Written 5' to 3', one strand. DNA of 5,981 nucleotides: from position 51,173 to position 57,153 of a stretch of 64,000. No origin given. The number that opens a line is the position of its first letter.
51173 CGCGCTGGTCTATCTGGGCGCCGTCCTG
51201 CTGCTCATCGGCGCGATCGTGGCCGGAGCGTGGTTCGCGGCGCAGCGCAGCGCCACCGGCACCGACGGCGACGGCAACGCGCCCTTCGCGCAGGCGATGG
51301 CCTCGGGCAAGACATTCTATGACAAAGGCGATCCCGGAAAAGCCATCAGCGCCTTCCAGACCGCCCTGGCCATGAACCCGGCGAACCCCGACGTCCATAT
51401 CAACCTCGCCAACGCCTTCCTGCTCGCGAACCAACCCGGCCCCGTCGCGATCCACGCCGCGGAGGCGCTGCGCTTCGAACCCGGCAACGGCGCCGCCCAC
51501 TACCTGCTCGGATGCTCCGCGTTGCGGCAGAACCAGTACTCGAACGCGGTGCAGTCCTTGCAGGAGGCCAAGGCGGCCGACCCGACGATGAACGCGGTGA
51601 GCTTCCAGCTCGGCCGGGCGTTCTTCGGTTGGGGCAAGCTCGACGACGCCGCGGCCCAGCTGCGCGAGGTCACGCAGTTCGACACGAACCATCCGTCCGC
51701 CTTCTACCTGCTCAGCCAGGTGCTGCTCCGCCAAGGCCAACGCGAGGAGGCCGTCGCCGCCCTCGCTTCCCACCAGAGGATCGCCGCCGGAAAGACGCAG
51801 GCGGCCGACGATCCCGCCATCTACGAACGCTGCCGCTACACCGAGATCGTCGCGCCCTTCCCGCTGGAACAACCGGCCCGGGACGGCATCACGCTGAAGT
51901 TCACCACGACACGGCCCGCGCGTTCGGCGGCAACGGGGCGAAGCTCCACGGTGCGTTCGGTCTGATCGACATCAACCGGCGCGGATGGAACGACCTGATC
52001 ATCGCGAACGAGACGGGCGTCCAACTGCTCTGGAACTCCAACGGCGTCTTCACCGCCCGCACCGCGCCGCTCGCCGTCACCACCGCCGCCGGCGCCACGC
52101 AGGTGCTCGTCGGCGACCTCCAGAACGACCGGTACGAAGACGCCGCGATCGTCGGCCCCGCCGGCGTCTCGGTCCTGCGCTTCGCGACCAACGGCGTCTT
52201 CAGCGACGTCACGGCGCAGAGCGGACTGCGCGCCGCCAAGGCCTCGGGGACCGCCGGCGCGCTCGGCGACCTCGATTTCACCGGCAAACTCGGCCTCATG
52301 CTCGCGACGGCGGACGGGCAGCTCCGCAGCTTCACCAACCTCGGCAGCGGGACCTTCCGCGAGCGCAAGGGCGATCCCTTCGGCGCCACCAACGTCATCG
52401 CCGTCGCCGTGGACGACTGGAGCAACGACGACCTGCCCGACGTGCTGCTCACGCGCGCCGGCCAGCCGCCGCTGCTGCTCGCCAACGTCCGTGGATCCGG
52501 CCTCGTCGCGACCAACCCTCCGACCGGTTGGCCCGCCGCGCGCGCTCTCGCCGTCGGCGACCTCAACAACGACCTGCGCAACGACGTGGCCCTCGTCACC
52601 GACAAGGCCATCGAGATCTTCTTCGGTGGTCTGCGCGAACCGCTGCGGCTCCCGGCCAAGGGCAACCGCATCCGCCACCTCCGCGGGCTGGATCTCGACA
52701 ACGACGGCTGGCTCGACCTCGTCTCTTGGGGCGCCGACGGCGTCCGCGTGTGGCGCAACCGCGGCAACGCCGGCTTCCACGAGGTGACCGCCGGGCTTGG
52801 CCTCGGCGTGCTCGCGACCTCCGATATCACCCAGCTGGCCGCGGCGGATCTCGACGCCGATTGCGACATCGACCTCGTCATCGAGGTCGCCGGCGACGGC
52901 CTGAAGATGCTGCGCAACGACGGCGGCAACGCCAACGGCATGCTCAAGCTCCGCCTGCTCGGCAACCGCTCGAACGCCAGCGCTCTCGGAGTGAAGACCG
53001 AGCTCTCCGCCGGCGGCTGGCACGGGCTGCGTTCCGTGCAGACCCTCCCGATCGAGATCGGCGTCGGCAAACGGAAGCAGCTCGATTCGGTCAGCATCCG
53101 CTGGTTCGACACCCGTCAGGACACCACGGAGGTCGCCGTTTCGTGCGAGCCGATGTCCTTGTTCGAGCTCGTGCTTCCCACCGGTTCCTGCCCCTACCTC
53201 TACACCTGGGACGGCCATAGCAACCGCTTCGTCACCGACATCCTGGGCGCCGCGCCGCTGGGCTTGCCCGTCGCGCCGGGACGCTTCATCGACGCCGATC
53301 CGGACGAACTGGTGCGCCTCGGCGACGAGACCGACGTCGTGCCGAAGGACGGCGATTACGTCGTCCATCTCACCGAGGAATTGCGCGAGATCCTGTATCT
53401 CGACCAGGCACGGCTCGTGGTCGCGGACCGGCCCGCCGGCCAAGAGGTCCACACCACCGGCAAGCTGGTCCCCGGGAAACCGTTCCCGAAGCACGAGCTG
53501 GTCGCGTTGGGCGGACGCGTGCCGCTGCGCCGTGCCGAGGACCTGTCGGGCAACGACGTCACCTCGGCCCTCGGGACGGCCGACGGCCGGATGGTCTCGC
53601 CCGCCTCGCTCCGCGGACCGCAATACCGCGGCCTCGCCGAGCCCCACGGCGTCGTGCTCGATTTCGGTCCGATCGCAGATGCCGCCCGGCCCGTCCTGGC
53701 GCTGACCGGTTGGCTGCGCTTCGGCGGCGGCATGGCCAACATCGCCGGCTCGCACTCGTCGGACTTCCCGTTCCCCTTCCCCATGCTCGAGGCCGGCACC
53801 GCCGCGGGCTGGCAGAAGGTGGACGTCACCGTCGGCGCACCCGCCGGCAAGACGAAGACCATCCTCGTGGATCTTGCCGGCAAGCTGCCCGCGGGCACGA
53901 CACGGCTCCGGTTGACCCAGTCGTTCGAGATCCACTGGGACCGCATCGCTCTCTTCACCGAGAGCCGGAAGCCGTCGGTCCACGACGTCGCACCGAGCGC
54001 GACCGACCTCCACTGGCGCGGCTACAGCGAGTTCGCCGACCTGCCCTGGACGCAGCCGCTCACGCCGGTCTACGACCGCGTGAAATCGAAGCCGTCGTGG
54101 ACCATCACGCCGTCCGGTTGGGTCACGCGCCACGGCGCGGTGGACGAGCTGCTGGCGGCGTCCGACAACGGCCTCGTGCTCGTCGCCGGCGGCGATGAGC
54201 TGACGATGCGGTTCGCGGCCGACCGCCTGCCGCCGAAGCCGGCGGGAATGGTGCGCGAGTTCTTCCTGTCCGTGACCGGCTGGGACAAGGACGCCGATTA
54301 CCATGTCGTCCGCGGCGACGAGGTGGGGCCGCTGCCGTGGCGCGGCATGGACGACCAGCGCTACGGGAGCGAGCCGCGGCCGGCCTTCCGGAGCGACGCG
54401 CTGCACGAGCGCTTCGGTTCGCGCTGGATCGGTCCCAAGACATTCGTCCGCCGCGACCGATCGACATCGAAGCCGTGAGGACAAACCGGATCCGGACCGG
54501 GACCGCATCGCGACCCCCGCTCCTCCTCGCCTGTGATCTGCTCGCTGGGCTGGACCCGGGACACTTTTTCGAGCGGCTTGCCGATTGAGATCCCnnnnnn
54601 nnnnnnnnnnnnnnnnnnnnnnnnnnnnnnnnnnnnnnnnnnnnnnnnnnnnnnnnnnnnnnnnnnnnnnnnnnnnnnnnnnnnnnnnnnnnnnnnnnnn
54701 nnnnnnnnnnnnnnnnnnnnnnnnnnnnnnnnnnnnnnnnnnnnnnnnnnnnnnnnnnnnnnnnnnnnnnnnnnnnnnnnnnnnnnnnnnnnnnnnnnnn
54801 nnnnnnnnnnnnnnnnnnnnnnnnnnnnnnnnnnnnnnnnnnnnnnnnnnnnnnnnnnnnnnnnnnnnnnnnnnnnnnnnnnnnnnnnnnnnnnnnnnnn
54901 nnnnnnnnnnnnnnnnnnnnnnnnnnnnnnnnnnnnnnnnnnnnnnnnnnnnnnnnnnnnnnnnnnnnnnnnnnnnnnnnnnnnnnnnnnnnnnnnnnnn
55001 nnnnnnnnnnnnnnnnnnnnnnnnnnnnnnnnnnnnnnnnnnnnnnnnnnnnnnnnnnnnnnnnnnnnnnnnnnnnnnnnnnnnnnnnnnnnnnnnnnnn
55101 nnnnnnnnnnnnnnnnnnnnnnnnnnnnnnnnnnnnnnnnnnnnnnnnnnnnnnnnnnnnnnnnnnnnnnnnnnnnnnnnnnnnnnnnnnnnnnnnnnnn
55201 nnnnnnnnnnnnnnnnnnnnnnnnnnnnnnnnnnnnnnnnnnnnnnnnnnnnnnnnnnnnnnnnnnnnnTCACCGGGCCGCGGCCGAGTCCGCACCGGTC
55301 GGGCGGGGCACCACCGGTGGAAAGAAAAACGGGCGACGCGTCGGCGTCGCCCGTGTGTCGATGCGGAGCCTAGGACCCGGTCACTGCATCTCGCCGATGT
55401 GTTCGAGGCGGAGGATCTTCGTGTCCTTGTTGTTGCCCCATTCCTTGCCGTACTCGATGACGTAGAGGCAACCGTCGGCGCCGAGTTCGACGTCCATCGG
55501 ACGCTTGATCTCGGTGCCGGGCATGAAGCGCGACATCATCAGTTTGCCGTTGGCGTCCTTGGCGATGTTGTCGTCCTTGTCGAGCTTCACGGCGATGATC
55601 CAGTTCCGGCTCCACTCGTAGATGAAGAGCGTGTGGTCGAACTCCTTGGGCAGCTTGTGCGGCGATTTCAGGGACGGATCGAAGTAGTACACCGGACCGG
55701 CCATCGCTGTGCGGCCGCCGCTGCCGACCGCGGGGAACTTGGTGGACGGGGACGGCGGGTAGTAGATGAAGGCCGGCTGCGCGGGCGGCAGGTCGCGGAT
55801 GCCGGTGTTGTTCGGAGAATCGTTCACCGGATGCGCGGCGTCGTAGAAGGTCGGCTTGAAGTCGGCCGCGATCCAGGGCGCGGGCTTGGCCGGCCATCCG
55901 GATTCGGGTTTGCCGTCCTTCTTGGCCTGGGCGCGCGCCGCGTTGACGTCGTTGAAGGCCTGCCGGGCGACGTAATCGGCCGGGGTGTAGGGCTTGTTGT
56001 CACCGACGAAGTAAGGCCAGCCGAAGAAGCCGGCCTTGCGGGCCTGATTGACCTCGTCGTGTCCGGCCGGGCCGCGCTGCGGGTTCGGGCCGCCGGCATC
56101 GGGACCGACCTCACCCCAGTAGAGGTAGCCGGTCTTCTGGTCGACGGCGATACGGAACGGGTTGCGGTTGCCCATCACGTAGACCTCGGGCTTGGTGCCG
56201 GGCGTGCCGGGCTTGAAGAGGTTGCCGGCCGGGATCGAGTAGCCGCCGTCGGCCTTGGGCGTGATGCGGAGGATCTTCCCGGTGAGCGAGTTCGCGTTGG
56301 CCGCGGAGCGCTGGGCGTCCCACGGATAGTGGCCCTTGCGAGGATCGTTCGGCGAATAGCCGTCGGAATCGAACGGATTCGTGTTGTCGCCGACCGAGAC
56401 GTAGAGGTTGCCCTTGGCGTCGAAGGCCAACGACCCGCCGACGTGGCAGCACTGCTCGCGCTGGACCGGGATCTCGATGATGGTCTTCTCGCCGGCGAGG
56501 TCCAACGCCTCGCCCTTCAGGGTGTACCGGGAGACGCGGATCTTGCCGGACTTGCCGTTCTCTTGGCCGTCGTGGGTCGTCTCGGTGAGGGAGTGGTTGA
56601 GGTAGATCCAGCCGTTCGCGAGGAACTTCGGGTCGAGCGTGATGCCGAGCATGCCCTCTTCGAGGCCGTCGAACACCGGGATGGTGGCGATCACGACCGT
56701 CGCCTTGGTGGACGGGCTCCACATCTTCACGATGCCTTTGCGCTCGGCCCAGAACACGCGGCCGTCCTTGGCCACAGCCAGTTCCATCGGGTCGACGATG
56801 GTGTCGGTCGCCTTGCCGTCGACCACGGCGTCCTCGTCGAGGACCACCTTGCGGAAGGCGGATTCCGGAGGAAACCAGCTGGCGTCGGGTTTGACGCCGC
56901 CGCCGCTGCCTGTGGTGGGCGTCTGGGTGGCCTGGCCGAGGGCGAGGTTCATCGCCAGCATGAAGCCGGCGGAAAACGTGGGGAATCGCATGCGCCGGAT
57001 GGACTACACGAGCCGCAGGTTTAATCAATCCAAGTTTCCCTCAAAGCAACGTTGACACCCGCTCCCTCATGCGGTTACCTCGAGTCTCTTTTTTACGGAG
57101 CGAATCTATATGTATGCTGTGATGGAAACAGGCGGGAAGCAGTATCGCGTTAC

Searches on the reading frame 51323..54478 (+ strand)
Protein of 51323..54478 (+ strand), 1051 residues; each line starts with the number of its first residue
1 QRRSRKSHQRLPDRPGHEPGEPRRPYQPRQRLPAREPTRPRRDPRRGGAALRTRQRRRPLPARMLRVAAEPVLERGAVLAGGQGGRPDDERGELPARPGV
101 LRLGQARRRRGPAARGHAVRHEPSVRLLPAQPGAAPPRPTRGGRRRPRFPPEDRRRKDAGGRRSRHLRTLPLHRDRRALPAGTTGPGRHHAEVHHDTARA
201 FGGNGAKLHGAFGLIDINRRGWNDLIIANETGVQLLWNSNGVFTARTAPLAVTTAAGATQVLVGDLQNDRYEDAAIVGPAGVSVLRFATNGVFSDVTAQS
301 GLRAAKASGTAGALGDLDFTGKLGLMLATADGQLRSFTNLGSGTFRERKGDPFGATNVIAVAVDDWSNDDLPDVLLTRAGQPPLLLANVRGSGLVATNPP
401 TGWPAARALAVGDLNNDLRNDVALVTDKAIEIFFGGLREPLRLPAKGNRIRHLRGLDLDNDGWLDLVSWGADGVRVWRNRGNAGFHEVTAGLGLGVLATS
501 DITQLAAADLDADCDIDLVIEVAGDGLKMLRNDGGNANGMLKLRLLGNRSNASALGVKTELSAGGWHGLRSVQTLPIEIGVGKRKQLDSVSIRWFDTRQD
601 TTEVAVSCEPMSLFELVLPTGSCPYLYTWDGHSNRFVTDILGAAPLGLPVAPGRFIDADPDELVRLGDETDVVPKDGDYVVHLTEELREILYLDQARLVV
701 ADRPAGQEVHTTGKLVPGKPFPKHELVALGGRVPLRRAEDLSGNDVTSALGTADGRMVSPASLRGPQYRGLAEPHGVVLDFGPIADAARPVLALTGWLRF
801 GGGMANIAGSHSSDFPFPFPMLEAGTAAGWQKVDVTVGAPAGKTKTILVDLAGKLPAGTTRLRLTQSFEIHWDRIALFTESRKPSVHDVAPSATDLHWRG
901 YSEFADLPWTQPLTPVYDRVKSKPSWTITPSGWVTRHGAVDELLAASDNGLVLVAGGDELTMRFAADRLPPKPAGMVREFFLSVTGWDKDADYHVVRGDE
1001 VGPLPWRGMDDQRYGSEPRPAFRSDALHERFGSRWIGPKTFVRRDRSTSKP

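Call 74: search_protein_families(library=pfam, proteins=[window:51323-54478:+], max_evalue=0.0001)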
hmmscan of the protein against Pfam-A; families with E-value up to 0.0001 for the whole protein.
window:51323-54478:+ (1051 aa): 1 family
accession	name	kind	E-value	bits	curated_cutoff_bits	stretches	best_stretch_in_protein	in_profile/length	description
PF13517.12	FG-GAP_3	-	1.6e-27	96.3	26.9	2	457-520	1-61/61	FG-GAP-like repeat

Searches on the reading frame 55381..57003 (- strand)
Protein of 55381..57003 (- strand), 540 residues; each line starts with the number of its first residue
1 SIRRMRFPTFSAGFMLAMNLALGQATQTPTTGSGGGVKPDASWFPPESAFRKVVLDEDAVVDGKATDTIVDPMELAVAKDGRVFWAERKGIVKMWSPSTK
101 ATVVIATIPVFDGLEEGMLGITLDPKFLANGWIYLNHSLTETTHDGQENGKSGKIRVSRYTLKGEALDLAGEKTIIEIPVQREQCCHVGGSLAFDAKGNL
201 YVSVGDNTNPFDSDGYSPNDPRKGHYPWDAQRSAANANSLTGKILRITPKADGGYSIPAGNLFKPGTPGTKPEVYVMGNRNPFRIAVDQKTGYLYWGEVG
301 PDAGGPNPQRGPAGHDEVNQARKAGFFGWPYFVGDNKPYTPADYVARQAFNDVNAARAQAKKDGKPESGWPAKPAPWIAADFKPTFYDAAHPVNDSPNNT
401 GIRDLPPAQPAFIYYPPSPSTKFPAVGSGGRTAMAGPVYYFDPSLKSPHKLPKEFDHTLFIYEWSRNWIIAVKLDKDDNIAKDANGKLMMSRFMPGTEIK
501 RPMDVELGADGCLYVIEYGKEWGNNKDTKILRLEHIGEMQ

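Call 74: search_protein_families(library=pfam, proteins=[window:55381-57003:-], max_evalue=0.0001)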
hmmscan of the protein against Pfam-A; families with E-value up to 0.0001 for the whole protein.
window:55381-57003:- (540 aa): 1 family
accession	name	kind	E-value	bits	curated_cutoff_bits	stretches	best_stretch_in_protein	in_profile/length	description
PF07995.17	GSDH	-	1.3e-39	136.9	25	1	71-333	3-223/332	Glucose / Sorbosone dehydrogenase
